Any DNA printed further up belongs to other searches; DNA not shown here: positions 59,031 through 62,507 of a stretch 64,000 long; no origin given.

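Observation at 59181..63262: Split reverse transcriptase plus nitrilase operon (DRT1-like but two genes) in an AT-rich island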

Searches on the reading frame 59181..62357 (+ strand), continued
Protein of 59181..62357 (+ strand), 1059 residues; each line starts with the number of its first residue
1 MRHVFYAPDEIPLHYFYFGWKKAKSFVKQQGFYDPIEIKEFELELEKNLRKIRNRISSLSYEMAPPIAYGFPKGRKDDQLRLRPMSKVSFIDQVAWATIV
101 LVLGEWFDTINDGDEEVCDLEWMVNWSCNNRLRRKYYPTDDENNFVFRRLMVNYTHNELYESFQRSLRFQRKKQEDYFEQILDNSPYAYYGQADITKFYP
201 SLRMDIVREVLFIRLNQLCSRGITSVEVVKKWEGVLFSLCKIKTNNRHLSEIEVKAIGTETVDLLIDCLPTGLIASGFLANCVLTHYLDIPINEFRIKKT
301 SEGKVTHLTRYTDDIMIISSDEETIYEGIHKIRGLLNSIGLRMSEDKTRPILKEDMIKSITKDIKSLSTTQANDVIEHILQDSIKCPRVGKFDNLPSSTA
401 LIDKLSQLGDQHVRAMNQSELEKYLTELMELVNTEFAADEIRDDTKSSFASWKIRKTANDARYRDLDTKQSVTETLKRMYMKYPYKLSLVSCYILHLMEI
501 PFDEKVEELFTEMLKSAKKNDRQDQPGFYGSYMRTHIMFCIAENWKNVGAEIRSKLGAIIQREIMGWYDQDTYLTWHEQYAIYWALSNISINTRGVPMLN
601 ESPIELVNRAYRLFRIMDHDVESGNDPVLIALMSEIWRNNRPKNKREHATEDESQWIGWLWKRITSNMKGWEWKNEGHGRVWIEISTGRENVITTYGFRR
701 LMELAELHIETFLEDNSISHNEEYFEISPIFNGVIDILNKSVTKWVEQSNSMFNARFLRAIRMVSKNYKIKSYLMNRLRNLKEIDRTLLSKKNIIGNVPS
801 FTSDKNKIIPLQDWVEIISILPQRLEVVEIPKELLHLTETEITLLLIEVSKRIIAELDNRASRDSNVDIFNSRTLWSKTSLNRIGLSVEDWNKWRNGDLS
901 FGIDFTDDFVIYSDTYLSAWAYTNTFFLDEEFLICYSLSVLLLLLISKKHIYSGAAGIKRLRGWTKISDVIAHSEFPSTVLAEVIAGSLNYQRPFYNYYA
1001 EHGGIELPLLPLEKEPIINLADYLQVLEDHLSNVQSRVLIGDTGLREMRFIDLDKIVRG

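Call 45: find_related_loci(query=A1, collection=genome_contigs, flank=6000)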
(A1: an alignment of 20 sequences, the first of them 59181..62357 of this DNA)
Query A1 (1059 aa) in genome_contigs; peptide patterns used: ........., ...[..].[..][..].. (x = any residue, [..] = any of these).
40 stretches matched a pattern; 7 encode a relative of the query (tblastn E <= 1e-3); 7 distinct loci.
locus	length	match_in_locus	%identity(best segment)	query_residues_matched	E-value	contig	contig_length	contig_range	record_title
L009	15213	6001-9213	57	1-1058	0e+0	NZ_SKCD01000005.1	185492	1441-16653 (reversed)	Paenibacillus luteus strain R-3 NODE_14, whole genome shotgun sequence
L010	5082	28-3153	34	31-1058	2e-175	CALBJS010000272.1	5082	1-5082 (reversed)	MAG TPA_asm: uncultured Peptococcaceae bacterium isolate SRR1562003_bin.80_CONCOCT_v1.1_MAG genome assembly, contig: ERZ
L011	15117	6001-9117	30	7-1059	5e-141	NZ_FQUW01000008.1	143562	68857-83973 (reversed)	Desulfofundulus australicus DSM 11792, whole genome shotgun sequence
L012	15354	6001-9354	30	1-1058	1e-144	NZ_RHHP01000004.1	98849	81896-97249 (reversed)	Brevibacillus centrosporus strain NRRL NRS 664 contig_4, whole genome shotgun sequence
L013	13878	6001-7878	33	5-594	7e-97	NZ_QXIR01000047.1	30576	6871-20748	Bacillus salacetis strain SKP7-4 47, whole genome shotgun sequence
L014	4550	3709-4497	42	8-245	4e-55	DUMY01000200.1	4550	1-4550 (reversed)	MAG TPA_asm: Syntrophomonadaceae bacterium isolate AS05jafATM_105 64705_AS05, whole genome shotgun sequence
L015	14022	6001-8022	25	13-601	2e-41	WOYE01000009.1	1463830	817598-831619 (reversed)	Planococcaceae bacterium Storch 2/2-2 NODE_10_length_1463698_cov_84.739311, whole genome shotgun sequence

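Call 61: predict_structure(alignment_id=A1)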
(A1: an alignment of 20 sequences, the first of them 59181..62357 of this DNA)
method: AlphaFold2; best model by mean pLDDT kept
length: 1059 residues; sequences in the alignment: 20
mean_pLDDT: 81.4   pTM: 0.87
mean pLDDT of the five models: 81.4, 81.1, 79.8, 79.6, 77.6
residues with pLDDT >= 90: 310; 70-90: 565; 50-70: 153; < 50: 31
segments of 3 or more residues with pLDDT < 50: 114-117, 715-720, 864-873
pLDDT, mean of each block of 10 residues (from residue 1): 74 90 92 92 90 92 92 85 92 96 81 52 78 72 60 82 76 88 91 83 92 91 89 94 88 81 76 92 92 92 91 90 93 92 85 80 78 78 83 71 70 79 87 74 81 87 77 90 91 92 90 92 89 94 88 88 85 84 90 60 86 87 88 89 70 86 81 80 88 89 84 51 71 88 77 87 87 87 77 54 68 86 70 83 92 83 46 66 87 81 73 75 68 87 81 69 71 78 85 73 56 72 92 74 64 62
secondary structure, 60 per line:
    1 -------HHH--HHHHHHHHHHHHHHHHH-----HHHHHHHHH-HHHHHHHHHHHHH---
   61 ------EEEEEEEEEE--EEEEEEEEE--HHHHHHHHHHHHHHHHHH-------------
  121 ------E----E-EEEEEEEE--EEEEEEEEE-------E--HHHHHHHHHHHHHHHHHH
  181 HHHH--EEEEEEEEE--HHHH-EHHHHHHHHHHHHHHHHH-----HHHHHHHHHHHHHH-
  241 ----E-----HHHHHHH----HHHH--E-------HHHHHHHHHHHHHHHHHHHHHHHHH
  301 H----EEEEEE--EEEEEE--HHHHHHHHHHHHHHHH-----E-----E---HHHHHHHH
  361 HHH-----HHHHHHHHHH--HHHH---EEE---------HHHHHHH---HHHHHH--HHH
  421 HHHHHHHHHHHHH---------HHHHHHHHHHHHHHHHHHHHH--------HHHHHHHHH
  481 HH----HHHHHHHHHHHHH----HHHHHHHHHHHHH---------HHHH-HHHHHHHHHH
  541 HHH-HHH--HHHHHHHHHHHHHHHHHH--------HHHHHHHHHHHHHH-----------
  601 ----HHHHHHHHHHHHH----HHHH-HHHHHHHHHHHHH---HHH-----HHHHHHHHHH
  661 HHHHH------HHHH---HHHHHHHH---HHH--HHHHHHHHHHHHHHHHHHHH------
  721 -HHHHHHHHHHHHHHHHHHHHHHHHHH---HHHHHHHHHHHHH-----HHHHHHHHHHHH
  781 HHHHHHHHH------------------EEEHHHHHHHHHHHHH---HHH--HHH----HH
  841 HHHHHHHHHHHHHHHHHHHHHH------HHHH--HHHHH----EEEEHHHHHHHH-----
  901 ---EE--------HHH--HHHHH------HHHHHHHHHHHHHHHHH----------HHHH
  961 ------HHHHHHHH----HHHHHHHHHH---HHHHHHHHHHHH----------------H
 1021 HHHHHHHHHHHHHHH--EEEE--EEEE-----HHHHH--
elements in order (helices of 4 or more, strands of 3 or more residues): H13-29 H35-43 H45-57 E67-76 E79-87 H90-107 E134-141 E144-152 H163-184 E187-195 H198-201 H204-220 H226-239 H251-257 H262-265 H276-301 E306-311 E314-319 H322-337 H353-363 H369-378 H381-384 E388-390 H400-406 H410-415 H418-433 H443-463 H472-482 H487-499 H504-516 H526-529 H531-543 H550-567 H576-589 H605-617 H622-625 H627-639 H651-665 H672-675 H679-686 H695-714 H722-747 H751-763 H769-789 E808-810 H811-823 H839-862 H869-872 H875-879 E884-887 H888-895 H919-923 H930-946 H957-960 H967-974 H979-988 H992-1003 H1020-1035 E1038-1041 E1044-1047 H1053-1057

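Call 67: search_protein_families(library=padloc, proteins=[L015:5947-9435:+, L015:9439-10299:+, L015:10386-11606:+, L015:4223-5314:-, L012:9300-10271:+, L012:10299-10919:+, L013:9279-10160:+, L013:175-4311:+], max_evalue=0.00001)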
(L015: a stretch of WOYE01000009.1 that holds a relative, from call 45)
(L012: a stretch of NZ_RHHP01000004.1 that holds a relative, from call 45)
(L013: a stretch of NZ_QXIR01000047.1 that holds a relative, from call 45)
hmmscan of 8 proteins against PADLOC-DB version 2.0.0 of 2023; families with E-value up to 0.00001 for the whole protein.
L015:5947-9435:+ (1163 aa): 3 families
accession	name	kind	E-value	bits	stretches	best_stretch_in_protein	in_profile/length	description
PDLC03745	Drt1a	-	1.9e-08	30.6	1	353-557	268-448/1176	DRT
PDLC03782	RT_UG6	-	3.3e-06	23.9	0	353-543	178-352/925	DRT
PDLC01607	RT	-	9.5e-06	23.9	0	353-430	85-149/161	"CAS-I,CAS-II,CAS-III,CAS-IV,CAS-V,CAS-VI; acquisition_associated"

L015:9439-10299:+ (287 aa): 6 families
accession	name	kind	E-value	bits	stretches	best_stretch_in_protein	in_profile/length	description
PDLC03804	RTasNitrilase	-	3.1e-59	199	1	31-282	154-395/397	DRT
PDLC03780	RT_UG5-nitrilase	-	8e-40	135.1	1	41-283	671-891/907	DRT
PDLC03745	Drt1a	-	1.8e-22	77.1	1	49-280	959-1174/1176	DRT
PDLC02995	RT_UG5-nitrilase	-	1.4e-10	37.8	1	44-285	715-950/958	-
PDLC02171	Drt1a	-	2.1e-10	36.8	1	98-265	1047-1218/1232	-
PDLC01989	CARF_m7--CARF_nitrilase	-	1.4e-08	31.8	1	41-241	222-400/457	-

L015:10386-11606:+ (407 aa): 0 families

L015:4223-5314:- (363 aa): 0 families

L012:9300-10271:+ (324 aa): 6 families
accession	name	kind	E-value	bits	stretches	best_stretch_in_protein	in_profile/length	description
PDLC03804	RTasNitrilase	-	6.1e-55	184.8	1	21-316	118-394/397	DRT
PDLC03780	RT_UG5-nitrilase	-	5.5e-40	135.6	1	29-317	636-890/907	DRT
PDLC03745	Drt1a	-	3.8e-17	59.5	1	70-315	957-1173/1176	DRT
PDLC01989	CARF_m7--CARF_nitrilase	-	6.1e-11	39.5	1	159-281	289-407/457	-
PDLC02171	Drt1a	-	2.7e-09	33.1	1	198-282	1117-1201/1232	-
PDLC02995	RT_UG5-nitrilase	-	3.7e-09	33.1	1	64-297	710-930/958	-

L012:10299-10919:+ (207 aa): 3 families
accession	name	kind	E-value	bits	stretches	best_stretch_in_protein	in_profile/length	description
PDLC01247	DEDDh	-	2.4e-34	116.9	1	13-165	2-138/139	"CAS-I,CAS-II,CAS-III,CAS-IV,CAS-V,CAS-VI; associated"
PDLC05027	PDC-S48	-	6.4e-28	95.9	1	8-177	3-175/411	-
PDLC05028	PDC-S48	-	6.2e-24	82.4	1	12-180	21-191/512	-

L013:9279-10160:+ (294 aa): 6 families
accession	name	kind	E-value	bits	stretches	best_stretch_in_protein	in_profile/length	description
PDLC03804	RTasNitrilase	-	3.2e-57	192.3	1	55-292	171-395/397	DRT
PDLC03780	RT_UG5-nitrilase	-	1.5e-33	114.3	1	43-293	665-891/907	DRT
PDLC03745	Drt1a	-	6e-20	68.7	1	53-290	957-1174/1176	DRT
PDLC02995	RT_UG5-nitrilase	-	1.4e-16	57.7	1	48-292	711-947/958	-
PDLC02171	Drt1a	-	9.3e-11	38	1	58-270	1011-1211/1232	-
PDLC01989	CARF_m7--CARF_nitrilase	-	2.2e-09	34.4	1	160-243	310-391/457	-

L013:175-4311:+ (1379 aa): 5 families
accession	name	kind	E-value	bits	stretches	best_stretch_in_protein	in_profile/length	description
PDLC00582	JetC3|JetC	-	0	1657.7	1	2-1378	93-1471/1472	DUF3584 domain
PDLC00583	JetC3|JetC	-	3.3e-32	109.4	1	79-1339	184-1434/1471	DUF3584 domain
PDLC00581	JetC3|JetC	-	2.1e-26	90.2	1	52-1304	160-1404/1473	DUF3584 domain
PDLC00585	JetC3|JetC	-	3.4e-18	62.6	1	1095-1339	1189-1432/1457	DUF3584 domain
PDLC00586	JetC3|JetC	-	3.2e-06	22.9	0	60-1317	172-1439/1486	DUF3584 domain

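Call 68: fold_search(model_id=the predicted structure, library=pdb)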
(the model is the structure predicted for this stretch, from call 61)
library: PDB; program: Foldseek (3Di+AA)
matches with E <= 10: 812; with E <= 0.001: 50
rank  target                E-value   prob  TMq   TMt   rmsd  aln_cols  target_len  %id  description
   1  9d4s_A                5.7e-08  1.00  0.24  0.55  11.2       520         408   15  Structure of G2L4 RT in complex with 15 nucleotide snapback substrate (released 2025-07-30)
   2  9d4s_B                1.2e-07  1.00  0.22  0.49  12.1       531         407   14  Structure of G2L4 RT in complex with 15 nucleotide snapback substrate (released 2025-07-30)
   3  9vma_A                1.4e-07  1.00  0.19  0.37  17.2       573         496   13  Cryo-EM structure of substrate-bound DRT9 hexamer complex (released 2025-08-20)
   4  6ar3_D                1.0e-06  1.00  0.21  0.49  14.1       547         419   14  Structure of a Thermostable Group II Intron Reverse Transcriptase with Template-Primer and Its Functional and Evolutio (released 2017-11-29)
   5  6ar1_D                1.2e-06  1.00  0.22  0.49  14.6       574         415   11  Structure of a Thermostable Group II Intron Reverse Transcriptase with Template-Primer and Its Functional and Evolutio (released 2017-11-29)
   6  6ar1_A                1.5e-06  1.00  0.22  0.49  14.8       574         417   11  Structure of a Thermostable Group II Intron Reverse Transcriptase with Template-Primer and Its Functional and Evolutio (released 2017-11-29)
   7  6ar3_A                1.6e-06  1.00  0.21  0.49  17.3       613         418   13  Structure of a Thermostable Group II Intron Reverse Transcriptase with Template-Primer and Its Functional and Evolutio (released 2017-11-29)
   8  7k9y_A                1.8e-06  1.00  0.21  0.48  15.7       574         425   12  GsI-IIC RT Template-Switching Complex (twinned) (released 2021-08-18)
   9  9vku_A                3.0e-06  1.00  0.18  0.34  17.8       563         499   12  Cryo-EM structure of DRT9 tetramer complex (released 2025-08-20)
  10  9l9s_A                3.4e-06  1.00  0.25  0.44  11.1       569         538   12  The crystal structure of UG15 (released 2026-01-14)
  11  9l9s_B                3.7e-06  1.00  0.27  0.47  10.5       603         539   12  The crystal structure of UG15 (released 2026-01-14)
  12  9vku_B                3.7e-06  1.00  0.18  0.35  17.5       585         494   13  Cryo-EM structure of DRT9 tetramer complex (released 2025-08-20)
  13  9ioa_A                3.7e-06  1.00  0.17  0.34  17.7       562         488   13  Cryo-EM structure of the tetrameric DRT9-ncRNA complex (released 2025-05-14)
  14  7z0z_A                3.8e-06  1.00  0.23  0.37  16.1       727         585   10  Abortive infection DNA polymerase AbiK from Lactococcus lactis, Y44F variant (released 2022-09-07)
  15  9wy8_A                7.6e-06  1.00  0.26  0.49  10.4       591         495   12  Cryo-EM structure of the hexameric DRT6 (released 2026-01-21)
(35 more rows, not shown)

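Call 72: find_related_loci(query=A3, collection=metagenome_contigs, flank=5000)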
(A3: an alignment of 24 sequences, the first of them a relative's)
Query A3 (1052 aa) in metagenome_contigs; peptide patterns used: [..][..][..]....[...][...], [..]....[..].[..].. (x = any residue, [..] = any of these).
422 stretches matched a pattern; 270 encode a relative of the query (tblastn E <= 1e-3); the best 80 are kept; 80 distinct loci.
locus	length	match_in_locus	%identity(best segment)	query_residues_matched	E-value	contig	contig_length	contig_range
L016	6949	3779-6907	35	4-1037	1e-170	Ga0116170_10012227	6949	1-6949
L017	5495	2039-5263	32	1-1034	7e-155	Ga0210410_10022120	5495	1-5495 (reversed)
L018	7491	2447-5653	31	1-1048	3e-152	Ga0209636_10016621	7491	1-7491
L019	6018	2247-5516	31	2-1052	4e-153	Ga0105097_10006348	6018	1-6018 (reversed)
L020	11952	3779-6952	32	4-1037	4e-149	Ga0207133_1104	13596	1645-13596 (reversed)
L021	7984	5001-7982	30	2-953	6e-145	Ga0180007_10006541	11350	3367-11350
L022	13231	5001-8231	31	1-1052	3e-144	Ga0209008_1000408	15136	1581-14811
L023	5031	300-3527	31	1-1037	2e-146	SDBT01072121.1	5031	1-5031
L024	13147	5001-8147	32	1-1034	1e-143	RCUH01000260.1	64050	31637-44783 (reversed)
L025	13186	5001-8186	31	2-1042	1e-143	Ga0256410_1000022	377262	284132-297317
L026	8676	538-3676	33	2-1034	1e-143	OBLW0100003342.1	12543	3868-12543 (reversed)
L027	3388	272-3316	31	1-1040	7e-147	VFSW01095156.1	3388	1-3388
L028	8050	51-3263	31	10-1052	5e-140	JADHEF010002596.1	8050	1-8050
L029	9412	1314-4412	31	17-1034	1e-139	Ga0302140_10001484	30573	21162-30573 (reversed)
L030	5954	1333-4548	31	1-1050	3e-140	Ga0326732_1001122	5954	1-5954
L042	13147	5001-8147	31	2-1037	2e-131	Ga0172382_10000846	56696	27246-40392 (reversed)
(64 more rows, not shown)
